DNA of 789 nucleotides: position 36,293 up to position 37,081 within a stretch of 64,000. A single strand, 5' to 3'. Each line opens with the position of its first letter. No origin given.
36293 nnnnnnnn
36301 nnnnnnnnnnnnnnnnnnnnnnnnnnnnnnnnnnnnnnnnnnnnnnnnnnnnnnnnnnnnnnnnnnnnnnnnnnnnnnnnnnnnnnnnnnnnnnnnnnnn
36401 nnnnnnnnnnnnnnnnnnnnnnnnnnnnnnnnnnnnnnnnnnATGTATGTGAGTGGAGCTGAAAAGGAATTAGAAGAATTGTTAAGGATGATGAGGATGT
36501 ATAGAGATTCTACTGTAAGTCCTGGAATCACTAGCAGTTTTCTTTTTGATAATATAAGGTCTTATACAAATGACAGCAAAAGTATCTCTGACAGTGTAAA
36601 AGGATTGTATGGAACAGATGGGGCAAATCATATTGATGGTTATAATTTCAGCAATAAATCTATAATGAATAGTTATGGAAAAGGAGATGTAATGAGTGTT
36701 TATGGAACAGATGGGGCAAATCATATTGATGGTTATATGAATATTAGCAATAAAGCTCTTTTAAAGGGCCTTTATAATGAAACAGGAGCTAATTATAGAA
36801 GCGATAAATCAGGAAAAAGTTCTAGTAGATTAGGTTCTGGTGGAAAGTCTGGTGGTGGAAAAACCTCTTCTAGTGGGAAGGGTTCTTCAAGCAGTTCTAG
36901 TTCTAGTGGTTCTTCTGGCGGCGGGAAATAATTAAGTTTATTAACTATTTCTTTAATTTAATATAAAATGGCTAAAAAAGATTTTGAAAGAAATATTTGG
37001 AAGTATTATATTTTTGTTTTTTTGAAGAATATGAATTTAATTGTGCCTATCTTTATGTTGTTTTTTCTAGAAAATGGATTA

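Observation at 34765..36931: Double Fis-type HTH protein + ImmA/IrrE (M78)-like metallopeptidase + Gly/Ser-tailed protein: an unusual three-gene module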

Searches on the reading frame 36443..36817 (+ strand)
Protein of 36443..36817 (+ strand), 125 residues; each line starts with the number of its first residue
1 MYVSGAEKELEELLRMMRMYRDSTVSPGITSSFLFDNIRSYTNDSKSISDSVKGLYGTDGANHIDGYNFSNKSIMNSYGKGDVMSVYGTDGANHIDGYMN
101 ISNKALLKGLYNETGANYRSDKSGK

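Call 82: find_homologous_proteins(query=window:36443-36817:+, max_evalue=0.001)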
Query window:36443-36817:+ (125 aa): 1 proteins with E <= 0.001 among 48 candidates.
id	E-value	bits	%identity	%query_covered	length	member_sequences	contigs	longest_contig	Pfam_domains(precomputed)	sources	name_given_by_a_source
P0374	4.7e-74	264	100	100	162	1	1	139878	-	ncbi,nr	ncbi:hypothetical protein KY332_01710 [Candidatus Woesearchaeota archaeon]|nr:hypothetical protein [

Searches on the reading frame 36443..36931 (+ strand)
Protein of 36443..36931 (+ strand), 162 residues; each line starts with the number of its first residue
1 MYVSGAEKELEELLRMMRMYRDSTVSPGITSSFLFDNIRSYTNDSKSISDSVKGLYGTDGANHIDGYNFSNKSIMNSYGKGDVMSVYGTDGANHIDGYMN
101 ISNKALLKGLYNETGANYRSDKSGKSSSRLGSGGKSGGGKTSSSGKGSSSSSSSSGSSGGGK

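Call 3: search_protein_families(library=pfam, proteins=[window:36443-36931:+], max_evalue=1)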
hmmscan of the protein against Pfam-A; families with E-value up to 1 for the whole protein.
window:36443-36931:+ (162 aa): 3 families
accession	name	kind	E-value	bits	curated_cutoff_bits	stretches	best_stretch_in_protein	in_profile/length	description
PF13322.11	DUF4092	-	0.065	13.6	22.2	1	39-106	26-89/176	Domain of unknown function (DUF4092)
PF02407.22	Viral_Rep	-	0.1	13.3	26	0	88-112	33-57/82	Putative viral replication protein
PF12696.13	TraG-D_C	-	0.46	10.8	22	1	84-153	43-109/126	TraM recognition site of TraD and TraG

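Call 4: search_protein_families(library=ncbifam, proteins=[window:36443-36931:+], max_evalue=1)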
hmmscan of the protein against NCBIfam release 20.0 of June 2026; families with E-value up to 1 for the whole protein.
window:36443-36931:+ (162 aa): 1 family
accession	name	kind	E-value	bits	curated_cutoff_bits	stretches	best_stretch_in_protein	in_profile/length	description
NF002052.0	PRK00886.1-1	equivalog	0.081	12.5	440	1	55-116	67-129/239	2-phosphosulfolactate phosphatase family protein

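Call 66: search_protein_families(library=padloc, proteins=[window:36443-36931:+], max_evalue=0.1)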
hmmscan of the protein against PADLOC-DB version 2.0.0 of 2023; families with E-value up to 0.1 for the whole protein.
window:36443-36931:+ (162 aa): 0 families

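Call 67: search_protein_families(library=phrogs, proteins=[window:36443-36931:+], max_evalue=0.1)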
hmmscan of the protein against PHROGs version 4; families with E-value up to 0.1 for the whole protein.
window:36443-36931:+ (162 aa): 0 families
